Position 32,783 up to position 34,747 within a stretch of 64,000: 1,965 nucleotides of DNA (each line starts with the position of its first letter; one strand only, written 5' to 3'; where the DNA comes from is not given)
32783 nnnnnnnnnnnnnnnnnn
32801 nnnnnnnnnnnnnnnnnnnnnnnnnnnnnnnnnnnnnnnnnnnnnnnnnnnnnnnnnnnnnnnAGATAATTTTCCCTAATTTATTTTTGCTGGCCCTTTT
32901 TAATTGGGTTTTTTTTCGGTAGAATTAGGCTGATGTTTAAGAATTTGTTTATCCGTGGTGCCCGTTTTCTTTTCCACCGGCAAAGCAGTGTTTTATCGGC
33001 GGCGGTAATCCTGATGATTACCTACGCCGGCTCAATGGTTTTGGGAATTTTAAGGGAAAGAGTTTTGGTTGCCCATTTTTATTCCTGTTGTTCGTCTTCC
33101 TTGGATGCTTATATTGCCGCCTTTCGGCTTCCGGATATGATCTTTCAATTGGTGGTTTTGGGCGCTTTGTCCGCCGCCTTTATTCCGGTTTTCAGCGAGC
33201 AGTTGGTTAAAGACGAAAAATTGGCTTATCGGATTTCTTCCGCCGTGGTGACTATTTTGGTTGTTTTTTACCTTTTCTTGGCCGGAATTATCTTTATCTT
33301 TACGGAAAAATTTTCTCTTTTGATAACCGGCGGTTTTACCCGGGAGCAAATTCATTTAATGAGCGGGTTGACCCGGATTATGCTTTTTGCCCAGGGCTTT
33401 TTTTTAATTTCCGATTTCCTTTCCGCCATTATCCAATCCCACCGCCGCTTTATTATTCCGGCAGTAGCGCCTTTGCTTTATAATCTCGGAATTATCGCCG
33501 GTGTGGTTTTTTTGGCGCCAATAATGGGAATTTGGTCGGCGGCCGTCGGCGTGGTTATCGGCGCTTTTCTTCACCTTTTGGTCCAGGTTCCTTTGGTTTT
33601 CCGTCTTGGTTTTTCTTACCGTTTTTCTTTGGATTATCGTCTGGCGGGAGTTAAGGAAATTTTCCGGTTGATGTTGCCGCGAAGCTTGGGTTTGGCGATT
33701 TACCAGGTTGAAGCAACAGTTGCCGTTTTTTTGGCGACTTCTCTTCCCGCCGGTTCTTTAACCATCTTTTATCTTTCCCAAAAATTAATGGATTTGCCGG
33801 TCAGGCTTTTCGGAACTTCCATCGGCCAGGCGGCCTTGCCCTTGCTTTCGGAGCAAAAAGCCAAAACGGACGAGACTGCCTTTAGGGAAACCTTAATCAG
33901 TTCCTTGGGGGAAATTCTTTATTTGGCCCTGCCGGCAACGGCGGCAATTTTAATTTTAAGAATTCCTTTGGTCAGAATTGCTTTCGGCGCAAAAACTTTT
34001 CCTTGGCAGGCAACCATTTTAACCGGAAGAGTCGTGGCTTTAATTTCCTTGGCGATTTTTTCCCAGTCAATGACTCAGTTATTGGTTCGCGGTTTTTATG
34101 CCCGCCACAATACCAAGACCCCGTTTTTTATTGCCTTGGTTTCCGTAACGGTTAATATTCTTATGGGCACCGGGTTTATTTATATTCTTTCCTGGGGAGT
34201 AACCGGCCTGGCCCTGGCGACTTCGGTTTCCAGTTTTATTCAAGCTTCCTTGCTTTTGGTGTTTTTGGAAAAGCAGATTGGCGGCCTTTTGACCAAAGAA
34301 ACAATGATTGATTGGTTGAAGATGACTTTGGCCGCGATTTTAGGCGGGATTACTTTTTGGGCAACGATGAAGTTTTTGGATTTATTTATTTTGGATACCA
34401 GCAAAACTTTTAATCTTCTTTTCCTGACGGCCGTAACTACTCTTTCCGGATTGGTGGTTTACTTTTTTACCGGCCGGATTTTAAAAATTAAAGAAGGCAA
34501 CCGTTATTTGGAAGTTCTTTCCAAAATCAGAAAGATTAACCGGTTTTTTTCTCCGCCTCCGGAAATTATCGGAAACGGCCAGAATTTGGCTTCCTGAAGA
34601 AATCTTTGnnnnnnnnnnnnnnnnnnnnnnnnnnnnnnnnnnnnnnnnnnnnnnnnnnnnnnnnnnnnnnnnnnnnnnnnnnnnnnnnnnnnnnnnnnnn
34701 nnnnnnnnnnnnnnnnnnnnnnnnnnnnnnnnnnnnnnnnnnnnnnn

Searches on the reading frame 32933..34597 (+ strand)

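Call 8: search_protein_families(library=pfam, proteins=[window:32933-34597:+], max_evalue=0.01)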
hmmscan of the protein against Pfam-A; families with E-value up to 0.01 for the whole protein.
window:32933-34597:+ (554 aa): 2 families
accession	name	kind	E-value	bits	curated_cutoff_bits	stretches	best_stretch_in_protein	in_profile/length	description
PF03023.19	MurJ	-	1.5e-80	271.5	27.4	1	56-486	10-441/451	Lipid II flippase MurJ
PF01554.23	MatE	-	0.0026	17.9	24.9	1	252-411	4-158/161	MatE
